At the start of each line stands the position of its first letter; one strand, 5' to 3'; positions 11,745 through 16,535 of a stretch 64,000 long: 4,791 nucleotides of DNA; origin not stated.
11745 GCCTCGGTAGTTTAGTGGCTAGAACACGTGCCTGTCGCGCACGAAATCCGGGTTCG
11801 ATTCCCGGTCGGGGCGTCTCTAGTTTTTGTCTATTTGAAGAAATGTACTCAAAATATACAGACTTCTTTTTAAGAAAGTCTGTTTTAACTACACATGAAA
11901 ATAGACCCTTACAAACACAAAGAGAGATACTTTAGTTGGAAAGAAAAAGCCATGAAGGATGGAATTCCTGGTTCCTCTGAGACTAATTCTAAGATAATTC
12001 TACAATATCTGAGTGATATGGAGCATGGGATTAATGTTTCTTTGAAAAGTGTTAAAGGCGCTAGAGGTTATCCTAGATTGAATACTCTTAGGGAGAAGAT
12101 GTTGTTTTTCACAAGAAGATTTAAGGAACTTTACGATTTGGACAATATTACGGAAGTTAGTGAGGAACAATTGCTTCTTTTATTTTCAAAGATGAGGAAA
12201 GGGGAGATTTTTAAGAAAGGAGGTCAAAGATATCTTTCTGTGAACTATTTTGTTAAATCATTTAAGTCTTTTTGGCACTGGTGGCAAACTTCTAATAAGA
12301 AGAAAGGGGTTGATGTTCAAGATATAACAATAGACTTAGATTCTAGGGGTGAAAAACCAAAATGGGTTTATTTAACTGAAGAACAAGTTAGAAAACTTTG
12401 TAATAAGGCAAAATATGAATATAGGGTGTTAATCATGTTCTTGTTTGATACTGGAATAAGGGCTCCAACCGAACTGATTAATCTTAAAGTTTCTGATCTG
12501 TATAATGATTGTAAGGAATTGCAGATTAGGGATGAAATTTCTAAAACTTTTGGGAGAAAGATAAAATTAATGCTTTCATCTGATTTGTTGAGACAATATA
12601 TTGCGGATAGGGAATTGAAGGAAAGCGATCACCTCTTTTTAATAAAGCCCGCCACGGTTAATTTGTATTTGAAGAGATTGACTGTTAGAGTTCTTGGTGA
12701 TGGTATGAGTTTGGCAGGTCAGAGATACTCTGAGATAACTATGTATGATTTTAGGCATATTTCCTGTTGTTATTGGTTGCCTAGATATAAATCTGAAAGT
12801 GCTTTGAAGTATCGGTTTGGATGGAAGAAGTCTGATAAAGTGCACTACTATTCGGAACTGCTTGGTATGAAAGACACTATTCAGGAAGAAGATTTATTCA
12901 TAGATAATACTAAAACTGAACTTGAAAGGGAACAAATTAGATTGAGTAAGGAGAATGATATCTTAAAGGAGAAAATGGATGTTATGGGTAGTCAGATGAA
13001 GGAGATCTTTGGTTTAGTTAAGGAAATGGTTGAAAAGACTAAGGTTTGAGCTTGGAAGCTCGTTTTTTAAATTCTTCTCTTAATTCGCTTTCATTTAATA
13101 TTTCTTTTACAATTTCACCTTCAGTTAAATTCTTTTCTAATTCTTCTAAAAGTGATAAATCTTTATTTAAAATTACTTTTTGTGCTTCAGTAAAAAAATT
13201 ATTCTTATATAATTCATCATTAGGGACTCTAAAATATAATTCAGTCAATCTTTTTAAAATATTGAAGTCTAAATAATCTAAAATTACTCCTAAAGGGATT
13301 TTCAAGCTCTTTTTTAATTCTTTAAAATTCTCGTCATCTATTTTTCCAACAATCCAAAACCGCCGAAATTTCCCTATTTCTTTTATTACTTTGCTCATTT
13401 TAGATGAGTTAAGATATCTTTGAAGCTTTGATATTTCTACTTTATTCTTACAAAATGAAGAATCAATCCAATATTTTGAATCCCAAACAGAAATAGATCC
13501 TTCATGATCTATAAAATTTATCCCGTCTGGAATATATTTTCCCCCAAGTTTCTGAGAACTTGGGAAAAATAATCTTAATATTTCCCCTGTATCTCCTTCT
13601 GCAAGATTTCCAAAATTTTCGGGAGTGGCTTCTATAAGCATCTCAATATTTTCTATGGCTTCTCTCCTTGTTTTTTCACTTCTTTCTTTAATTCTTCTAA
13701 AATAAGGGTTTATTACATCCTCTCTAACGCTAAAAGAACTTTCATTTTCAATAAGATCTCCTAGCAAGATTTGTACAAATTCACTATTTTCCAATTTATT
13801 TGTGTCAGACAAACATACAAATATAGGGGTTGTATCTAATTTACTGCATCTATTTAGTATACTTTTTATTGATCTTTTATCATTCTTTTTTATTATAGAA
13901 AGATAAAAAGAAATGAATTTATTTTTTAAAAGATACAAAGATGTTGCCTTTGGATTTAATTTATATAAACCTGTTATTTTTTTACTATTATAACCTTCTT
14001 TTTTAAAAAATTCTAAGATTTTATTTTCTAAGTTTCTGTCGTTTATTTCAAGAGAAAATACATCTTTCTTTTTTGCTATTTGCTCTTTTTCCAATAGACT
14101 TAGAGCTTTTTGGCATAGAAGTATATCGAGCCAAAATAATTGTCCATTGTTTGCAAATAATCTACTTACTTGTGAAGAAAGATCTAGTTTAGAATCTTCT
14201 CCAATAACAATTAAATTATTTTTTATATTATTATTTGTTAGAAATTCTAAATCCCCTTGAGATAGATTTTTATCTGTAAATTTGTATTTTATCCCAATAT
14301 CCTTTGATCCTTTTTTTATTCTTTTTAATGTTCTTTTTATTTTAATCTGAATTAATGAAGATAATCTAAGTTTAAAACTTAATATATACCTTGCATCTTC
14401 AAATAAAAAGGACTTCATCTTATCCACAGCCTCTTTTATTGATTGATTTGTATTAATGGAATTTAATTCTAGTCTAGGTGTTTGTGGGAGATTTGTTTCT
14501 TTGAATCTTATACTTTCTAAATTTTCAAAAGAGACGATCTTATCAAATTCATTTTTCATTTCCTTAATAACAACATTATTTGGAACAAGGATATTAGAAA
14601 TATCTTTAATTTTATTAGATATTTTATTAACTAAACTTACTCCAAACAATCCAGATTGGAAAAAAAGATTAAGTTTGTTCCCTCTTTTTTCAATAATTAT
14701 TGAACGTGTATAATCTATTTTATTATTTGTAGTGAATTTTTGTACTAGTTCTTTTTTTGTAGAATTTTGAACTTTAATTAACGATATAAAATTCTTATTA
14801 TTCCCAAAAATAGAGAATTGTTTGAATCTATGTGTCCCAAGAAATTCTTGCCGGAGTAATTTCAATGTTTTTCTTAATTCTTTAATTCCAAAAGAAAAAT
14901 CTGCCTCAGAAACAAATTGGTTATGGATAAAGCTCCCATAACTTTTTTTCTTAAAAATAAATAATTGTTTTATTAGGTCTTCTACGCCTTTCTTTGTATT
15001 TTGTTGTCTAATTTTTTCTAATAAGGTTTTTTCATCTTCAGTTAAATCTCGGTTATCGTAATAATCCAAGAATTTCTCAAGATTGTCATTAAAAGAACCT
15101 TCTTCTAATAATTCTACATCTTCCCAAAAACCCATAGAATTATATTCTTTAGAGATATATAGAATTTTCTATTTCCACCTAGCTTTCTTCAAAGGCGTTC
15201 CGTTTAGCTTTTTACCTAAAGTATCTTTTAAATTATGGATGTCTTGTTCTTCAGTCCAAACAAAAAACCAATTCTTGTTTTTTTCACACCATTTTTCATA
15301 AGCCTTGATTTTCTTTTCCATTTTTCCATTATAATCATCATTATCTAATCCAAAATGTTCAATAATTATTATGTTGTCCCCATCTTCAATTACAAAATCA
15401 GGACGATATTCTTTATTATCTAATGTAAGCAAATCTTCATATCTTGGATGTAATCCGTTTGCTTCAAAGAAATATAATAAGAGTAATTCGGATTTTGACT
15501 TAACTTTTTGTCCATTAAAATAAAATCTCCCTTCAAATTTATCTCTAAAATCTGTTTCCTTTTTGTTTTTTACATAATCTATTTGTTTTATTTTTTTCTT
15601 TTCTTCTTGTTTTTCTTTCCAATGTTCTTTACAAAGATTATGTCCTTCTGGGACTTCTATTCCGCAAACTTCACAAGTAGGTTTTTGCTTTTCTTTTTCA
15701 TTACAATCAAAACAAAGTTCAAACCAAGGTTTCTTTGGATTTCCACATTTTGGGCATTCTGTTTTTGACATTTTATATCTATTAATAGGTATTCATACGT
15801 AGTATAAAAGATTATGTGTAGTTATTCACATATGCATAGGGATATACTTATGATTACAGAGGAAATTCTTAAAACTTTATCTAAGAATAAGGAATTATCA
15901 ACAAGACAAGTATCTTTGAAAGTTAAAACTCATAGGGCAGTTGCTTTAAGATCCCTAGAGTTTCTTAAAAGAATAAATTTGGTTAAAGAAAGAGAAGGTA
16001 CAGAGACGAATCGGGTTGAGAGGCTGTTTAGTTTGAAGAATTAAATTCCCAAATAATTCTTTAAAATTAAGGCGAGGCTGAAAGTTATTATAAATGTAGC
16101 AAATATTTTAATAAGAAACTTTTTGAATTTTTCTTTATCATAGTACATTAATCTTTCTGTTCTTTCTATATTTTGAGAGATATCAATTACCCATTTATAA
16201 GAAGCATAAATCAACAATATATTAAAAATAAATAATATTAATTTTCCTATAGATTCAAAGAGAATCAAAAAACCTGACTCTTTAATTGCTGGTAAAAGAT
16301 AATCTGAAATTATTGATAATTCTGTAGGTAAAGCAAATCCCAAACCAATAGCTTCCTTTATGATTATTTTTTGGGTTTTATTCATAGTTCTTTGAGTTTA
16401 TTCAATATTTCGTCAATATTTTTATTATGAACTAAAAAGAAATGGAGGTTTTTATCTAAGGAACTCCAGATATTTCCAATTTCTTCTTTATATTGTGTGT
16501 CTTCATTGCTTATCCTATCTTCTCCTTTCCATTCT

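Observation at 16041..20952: Type III R-M operon with two extra translationally coupled genes: mod - HEPN - res - 3-TM protein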

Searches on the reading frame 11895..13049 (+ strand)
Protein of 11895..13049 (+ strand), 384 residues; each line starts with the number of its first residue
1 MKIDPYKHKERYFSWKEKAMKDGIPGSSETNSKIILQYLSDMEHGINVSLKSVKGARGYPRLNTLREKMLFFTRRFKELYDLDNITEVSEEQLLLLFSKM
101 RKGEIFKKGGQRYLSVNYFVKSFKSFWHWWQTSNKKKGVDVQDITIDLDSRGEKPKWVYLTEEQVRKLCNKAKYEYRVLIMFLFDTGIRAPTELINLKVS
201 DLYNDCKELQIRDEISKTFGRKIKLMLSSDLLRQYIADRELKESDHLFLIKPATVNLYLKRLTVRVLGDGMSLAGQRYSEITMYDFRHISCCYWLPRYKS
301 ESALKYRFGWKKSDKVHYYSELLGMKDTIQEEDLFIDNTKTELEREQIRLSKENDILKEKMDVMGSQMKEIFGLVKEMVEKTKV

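Call 4: search_protein_families(library=pfam, proteins=[window:11895-13049:+], max_evalue=0.1)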
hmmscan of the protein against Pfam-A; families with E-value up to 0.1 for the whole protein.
window:11895-13049:+ (384 aa): 1 family
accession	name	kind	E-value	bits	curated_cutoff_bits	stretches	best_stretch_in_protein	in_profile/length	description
PF00589.27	Phage_integrase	-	5e-10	39.9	27.1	1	159-321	2-167/172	Phage integrase family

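Call 6: search_protein_families(library=ncbifam, proteins=[window:11895-13049:+], max_evalue=0.1)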
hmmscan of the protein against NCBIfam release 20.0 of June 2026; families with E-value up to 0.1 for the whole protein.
window:11895-13049:+ (384 aa): 2 families
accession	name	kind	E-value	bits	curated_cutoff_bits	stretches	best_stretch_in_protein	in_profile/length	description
NF040815.2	recomb_XerA_Arch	equivalog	4e-11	43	220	1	75-262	26-196/263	site-specific tyrosine recombinase/integron integrase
TIGR02249.1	integrase_gron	subfamily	0.00017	21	265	1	154-235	96-173/315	integron integrase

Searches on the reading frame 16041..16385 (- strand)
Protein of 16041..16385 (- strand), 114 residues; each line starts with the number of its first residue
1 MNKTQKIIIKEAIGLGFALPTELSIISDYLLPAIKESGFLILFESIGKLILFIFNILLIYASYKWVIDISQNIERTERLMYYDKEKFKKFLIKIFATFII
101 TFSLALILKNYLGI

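Call 4: search_protein_families(library=pfam, proteins=[window:16041-16385:-], max_evalue=0.1)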
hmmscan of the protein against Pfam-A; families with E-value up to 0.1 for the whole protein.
window:16041-16385:- (114 aa): 0 families

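Call 5: search_protein_families(library=padloc, proteins=[window:16041-16385:-], max_evalue=0.1)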
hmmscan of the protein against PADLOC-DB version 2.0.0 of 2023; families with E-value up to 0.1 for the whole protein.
window:16041-16385:- (114 aa): 0 families

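Call 6: search_protein_families(library=ncbifam, proteins=[window:16041-16385:-], max_evalue=0.1)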
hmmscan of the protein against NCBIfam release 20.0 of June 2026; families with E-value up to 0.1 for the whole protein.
window:16041-16385:- (114 aa): 0 families

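Call 33: find_homologous_proteins(query=window:16041-16385:-, max_evalue=0.01)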
Query window:16041-16385:- (114 aa): 5 proteins with E <= 0.01 among 16 candidates.
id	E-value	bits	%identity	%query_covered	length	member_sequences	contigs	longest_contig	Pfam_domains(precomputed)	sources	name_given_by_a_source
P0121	1.1e-62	227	100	100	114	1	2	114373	-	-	-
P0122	1.2e-35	140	65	100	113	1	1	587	-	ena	-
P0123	8.6e-34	134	60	100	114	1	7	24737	-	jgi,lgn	jgi:cytochrome b subunit of formate dehydrogenase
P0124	4.9e-30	122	54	100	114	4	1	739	-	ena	-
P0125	2.7e-29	119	57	100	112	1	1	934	-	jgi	jgi:hypothetical protein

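Call 35: find_encoding_contigs(protein=P0123, flank=6000, max_places=6)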
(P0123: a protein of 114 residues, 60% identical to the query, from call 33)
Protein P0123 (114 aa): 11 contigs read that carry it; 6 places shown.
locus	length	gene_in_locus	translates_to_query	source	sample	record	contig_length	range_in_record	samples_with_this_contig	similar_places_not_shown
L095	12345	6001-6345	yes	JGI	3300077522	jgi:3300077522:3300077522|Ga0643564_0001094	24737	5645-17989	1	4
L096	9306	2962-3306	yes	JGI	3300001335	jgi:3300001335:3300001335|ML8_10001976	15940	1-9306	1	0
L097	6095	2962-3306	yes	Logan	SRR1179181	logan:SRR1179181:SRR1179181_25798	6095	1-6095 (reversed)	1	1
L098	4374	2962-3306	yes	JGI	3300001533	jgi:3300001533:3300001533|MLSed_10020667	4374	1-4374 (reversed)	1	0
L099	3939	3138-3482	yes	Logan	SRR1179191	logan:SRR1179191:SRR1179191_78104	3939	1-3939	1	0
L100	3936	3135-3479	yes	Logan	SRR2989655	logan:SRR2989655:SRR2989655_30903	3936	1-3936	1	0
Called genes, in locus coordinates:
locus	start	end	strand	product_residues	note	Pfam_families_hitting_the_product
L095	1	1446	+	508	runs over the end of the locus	PF12161:HsdM_N, PF02384:N6_Mtase, PF01170:UPF0020 (weak), PF07669:Eco57I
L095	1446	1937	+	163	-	-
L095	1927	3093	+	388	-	PF01420:Methylase_S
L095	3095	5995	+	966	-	PF04313:HSDR_N, PF00176:SNF2-rel_dom (weak), PF00270:DEAD (weak), PF04851:ResIII, PF18766:SWI2_SNF2, PF22679:T1R_D3-like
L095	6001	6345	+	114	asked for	-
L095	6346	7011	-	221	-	PF20582:UPF0758_N, PF00633:HHH (faint), PF04002:RadC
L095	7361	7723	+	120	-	-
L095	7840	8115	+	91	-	-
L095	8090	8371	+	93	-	-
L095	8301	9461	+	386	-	PF00579:tRNA-synt_1b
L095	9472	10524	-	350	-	PF00171:Aldedh, PF05893:LuxC (weak), PF00171:Aldedh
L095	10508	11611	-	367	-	PF02885:Glycos_trans_3N, PF00591:Glycos_transf_3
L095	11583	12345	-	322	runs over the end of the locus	PF00579:tRNA-synt_1b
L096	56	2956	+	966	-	PF04313:HSDR_N, PF00176:SNF2-rel_dom (weak), PF00270:DEAD (weak), PF04851:ResIII, PF18766:SWI2_SNF2, PF22679:T1R_D3-like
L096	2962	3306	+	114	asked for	-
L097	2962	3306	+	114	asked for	-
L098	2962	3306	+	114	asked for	-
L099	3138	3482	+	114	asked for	-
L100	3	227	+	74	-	?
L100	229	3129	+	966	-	PF04313:HSDR_N, PF00176:SNF2-rel_dom (weak), PF00270:DEAD (weak), PF04851:ResIII, PF18766:SWI2_SNF2, PF22679:T1R_D3-like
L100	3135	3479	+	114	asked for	-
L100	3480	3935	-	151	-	?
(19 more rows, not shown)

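Call 37: find_encoding_contigs(protein=P0122, flank=3000, max_places=3)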
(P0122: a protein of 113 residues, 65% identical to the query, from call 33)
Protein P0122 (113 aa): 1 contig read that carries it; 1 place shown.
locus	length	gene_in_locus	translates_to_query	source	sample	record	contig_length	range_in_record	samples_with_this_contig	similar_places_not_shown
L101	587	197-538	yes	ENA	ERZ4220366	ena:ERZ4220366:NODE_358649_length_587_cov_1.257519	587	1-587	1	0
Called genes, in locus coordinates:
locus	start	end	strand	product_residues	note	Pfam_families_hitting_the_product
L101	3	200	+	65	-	?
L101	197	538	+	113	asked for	-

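Call 38: find_encoding_contigs(protein=P0124, flank=3000, max_places=3)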
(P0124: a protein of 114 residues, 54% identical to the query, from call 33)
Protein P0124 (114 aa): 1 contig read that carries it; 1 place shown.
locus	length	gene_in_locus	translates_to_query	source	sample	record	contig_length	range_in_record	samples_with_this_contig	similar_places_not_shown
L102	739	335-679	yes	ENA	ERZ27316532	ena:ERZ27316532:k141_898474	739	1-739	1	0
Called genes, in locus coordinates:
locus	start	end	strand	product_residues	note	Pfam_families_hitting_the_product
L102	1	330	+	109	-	?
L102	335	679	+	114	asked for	-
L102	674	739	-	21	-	?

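Call 39: find_encoding_contigs(protein=P0125, flank=3000, max_places=3)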
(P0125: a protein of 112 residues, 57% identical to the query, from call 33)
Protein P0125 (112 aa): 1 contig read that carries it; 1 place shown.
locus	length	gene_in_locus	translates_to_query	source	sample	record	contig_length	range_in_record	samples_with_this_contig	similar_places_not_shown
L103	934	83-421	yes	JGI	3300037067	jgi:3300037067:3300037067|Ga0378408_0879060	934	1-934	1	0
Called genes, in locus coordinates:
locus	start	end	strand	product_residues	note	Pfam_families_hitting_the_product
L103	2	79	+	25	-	?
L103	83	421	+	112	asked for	-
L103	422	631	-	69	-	-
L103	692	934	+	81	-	?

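Call 66: search_protein_families(library=phrogs, proteins=[window:16041-16385:-], max_evalue=0.1)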
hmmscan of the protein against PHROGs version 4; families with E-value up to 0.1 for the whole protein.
window:16041-16385:- (114 aa): 0 families
